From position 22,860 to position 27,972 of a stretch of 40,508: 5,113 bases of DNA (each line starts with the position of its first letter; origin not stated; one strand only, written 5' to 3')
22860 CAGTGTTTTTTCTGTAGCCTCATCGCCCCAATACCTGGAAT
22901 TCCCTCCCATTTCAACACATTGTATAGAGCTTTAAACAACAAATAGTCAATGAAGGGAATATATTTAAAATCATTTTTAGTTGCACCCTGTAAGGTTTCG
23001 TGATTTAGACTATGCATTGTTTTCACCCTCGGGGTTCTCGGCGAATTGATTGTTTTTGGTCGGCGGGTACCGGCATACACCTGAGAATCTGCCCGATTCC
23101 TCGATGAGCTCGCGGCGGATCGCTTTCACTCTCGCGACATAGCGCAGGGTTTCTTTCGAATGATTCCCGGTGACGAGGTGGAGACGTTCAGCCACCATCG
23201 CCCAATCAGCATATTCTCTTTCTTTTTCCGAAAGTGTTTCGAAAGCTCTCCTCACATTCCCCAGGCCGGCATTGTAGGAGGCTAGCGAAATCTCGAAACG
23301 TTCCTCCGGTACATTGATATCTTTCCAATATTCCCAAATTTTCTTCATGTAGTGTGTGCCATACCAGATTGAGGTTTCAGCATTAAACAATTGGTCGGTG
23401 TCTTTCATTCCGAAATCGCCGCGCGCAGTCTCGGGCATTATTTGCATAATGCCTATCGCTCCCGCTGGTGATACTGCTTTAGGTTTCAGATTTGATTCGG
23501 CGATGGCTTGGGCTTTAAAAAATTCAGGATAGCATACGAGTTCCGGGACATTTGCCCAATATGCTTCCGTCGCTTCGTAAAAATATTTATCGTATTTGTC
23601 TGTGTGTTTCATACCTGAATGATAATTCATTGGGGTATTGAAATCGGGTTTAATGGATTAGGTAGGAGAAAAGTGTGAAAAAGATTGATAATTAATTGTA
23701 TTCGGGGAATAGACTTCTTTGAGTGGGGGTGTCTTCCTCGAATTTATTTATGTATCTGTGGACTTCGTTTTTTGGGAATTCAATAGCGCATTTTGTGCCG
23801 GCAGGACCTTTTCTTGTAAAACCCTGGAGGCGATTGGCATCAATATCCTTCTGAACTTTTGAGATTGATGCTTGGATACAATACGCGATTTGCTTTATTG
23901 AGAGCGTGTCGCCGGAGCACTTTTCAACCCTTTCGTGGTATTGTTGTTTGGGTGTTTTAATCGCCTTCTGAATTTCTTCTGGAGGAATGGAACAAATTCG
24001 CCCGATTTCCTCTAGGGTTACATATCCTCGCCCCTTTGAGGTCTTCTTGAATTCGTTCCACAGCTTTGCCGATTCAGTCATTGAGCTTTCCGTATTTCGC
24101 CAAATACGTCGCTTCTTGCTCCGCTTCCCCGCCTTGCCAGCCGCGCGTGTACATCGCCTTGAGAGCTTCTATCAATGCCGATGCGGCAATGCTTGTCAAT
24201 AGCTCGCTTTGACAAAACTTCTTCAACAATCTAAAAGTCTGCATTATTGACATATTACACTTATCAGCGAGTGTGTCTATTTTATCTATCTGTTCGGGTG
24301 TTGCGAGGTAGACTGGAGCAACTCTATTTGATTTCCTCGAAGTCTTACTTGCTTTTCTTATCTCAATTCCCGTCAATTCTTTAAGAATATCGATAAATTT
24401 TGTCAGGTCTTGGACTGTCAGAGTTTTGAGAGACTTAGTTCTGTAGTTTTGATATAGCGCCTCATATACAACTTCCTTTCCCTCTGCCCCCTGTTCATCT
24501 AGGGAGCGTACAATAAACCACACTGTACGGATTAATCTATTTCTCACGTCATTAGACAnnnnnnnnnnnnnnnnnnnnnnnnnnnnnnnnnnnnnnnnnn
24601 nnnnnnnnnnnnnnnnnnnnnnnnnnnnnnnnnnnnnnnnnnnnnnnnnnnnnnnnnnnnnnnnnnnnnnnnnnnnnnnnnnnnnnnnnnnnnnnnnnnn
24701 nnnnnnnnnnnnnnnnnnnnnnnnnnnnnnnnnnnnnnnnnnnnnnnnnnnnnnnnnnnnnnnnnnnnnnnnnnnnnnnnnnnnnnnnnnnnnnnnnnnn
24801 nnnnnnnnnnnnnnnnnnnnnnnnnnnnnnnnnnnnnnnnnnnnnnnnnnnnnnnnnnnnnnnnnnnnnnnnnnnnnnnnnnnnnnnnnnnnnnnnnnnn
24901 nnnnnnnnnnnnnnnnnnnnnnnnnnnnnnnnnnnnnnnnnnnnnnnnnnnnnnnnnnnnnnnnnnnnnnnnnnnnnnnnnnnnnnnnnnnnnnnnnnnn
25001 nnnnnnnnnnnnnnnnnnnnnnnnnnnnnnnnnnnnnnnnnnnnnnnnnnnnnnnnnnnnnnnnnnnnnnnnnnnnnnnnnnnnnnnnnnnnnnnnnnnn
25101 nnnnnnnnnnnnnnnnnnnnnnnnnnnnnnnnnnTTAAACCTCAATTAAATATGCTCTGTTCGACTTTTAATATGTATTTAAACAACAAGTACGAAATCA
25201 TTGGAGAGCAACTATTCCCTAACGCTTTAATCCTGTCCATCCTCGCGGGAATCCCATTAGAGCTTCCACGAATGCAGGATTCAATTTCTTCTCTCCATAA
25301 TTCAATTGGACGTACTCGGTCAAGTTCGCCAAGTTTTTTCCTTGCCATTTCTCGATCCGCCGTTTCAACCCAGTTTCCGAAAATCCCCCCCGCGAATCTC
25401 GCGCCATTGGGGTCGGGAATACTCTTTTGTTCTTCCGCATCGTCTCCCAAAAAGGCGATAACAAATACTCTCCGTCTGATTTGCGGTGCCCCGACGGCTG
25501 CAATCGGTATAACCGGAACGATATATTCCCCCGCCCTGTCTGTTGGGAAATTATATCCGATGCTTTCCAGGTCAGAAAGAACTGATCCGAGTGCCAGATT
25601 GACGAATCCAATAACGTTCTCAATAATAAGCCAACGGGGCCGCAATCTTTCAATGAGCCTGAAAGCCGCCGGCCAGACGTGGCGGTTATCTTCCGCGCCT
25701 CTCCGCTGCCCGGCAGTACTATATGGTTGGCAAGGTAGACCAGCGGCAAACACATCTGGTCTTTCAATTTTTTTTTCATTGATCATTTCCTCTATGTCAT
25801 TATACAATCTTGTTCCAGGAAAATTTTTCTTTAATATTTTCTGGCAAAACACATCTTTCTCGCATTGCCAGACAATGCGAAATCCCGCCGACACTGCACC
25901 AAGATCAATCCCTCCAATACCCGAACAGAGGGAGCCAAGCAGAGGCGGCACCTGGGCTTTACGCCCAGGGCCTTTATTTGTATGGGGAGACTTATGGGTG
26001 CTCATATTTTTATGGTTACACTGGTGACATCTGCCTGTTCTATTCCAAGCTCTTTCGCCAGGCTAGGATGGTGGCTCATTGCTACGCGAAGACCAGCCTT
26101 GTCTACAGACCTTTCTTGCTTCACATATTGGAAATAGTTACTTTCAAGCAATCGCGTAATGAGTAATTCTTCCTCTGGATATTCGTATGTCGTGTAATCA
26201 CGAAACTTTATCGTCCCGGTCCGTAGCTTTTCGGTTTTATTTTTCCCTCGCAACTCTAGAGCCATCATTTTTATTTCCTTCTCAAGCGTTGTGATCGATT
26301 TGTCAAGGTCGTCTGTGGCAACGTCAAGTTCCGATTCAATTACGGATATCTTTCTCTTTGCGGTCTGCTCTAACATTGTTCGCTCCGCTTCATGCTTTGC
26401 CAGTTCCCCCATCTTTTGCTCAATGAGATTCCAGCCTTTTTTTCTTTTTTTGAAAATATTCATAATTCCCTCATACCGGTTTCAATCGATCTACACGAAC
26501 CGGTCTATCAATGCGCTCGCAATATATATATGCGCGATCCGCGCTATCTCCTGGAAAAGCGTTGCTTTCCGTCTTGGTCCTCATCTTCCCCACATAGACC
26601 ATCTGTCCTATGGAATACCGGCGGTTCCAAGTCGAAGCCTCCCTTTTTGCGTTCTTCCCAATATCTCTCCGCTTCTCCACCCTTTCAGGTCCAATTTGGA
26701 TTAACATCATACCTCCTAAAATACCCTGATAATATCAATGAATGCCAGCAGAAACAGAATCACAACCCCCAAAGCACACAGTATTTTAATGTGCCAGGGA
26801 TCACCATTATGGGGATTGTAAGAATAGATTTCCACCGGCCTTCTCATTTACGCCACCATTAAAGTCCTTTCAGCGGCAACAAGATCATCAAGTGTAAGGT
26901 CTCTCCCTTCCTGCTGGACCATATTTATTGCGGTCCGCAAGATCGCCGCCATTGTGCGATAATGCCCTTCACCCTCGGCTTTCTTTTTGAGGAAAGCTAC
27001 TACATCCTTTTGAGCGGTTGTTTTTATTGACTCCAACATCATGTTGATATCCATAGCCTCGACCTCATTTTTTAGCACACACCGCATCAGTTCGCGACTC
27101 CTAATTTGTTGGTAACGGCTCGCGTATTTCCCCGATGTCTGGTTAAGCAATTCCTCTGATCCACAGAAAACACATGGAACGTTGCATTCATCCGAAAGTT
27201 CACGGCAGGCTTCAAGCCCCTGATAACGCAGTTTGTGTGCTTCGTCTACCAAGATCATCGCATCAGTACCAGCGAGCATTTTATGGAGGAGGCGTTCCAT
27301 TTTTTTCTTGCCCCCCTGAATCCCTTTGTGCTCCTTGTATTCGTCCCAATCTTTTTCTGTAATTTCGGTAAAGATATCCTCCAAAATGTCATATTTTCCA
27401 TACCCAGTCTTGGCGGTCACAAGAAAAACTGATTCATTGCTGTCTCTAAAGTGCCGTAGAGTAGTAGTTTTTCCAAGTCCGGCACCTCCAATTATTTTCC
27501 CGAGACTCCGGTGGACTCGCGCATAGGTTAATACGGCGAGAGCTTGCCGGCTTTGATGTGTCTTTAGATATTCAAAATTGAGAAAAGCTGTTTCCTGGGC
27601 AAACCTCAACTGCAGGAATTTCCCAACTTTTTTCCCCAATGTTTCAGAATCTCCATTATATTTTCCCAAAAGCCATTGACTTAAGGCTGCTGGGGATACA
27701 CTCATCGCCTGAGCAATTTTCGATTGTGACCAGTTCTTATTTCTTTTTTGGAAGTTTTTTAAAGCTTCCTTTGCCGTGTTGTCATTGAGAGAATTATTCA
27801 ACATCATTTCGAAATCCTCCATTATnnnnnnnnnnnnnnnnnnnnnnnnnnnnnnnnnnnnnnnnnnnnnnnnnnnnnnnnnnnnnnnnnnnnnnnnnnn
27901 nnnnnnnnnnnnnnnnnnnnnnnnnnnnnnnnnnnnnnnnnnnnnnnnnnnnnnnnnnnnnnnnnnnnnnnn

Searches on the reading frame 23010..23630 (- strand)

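Call 62: search_protein_families(library=pfam, proteins=[window:23010-23630:-], max_evalue=0.01)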
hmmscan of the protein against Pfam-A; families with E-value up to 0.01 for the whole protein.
window:23010-23630:- (206 aa): 1 family
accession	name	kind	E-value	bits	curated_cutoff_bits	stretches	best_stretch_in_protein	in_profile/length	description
PF01464.25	SLT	-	1.1e-21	77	21.3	1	35-138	14-113/117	Transglycosylase SLT domain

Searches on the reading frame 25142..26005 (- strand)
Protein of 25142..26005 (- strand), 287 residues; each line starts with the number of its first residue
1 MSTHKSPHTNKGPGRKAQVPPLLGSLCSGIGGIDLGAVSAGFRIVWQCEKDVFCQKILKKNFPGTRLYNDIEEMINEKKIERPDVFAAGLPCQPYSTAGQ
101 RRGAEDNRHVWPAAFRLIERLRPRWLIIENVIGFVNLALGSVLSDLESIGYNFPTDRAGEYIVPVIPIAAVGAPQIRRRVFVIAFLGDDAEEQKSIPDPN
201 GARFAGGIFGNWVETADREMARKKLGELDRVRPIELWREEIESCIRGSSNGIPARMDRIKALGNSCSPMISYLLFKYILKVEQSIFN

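Call 86: find_related_loci(query=window:25142-26005:-, collection=viral_contigs, flank=10000)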
Query window:25142-26005:- (287 aa) in viral_contigs; peptide patterns used: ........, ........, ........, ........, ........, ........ (x = any residue, [..] = any of these).
20 stretches matched a pattern, but none encodes a relative of the query by tblastn (E <= 1e-3).

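Call 88: find_related_loci(query=A4, collection=viral_contigs, flank=10000)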
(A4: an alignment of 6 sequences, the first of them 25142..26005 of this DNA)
Query A4 (287 aa) in viral_contigs; peptide patterns used: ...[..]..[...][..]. (x = any residue, [..] = any of these).
572 stretches matched a pattern (row limit reached: there are more); 475 encode a relative of the query (tblastn E <= 1e-3); the best 80 are kept; 80 distinct loci.
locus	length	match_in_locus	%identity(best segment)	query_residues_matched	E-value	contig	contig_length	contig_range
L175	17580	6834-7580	38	26-283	3e-50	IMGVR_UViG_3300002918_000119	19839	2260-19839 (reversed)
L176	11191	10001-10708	39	23-283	5e-49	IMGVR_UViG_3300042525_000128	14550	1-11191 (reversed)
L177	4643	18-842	39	15-280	7e-49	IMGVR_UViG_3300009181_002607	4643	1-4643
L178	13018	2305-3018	39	24-278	2e-48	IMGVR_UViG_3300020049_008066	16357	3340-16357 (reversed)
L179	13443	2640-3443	37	23-283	2e-47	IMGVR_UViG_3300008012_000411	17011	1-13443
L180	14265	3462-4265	37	23-283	2e-47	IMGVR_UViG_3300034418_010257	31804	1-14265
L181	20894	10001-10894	35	26-282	2e-44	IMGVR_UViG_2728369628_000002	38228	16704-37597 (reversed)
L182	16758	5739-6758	44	22-284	2e-43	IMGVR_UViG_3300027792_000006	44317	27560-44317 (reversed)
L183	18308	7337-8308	33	25-283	2e-43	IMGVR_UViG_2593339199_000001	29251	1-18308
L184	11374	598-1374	35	25-278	9e-43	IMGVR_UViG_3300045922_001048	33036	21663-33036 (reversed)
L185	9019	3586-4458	34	26-282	5e-43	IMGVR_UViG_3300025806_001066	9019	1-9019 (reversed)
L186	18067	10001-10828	34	26-282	2e-42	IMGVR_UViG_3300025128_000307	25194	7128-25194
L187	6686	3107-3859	35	24-283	5e-42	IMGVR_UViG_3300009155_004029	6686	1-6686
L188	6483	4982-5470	44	23-194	6e-42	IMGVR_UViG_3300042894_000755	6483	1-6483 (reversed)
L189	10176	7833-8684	32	26-282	4e-41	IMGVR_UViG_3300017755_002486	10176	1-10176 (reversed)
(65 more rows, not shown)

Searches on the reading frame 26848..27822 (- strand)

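Call 19: search_protein_families(library=pfam, proteins=[window:26848-27822:-], max_evalue=0.001)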
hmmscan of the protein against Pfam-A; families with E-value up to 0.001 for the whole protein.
window:26848-27822:- (324 aa): 5 families
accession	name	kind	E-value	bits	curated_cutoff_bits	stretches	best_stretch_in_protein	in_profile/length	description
PF13401.12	AAA_22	-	3.1e-17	63.5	27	1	104-226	4-127/130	AAA domain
PF05621.17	TniB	-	1.2e-05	25.2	22.4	1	104-241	33-183/189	Bacterial TniB protein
PF13245.12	AAA_19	-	0.00015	22.4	25.1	0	102-199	8-103/134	AAA domain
PF01381.28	HTH_3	-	0.00053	20.4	23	0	28-60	7-39/55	Helix-turn-helix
PF25199.1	nSTAND_NTPase5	-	0.00083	19.6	34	0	127-212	38-122/145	Novel STAND NTPase 5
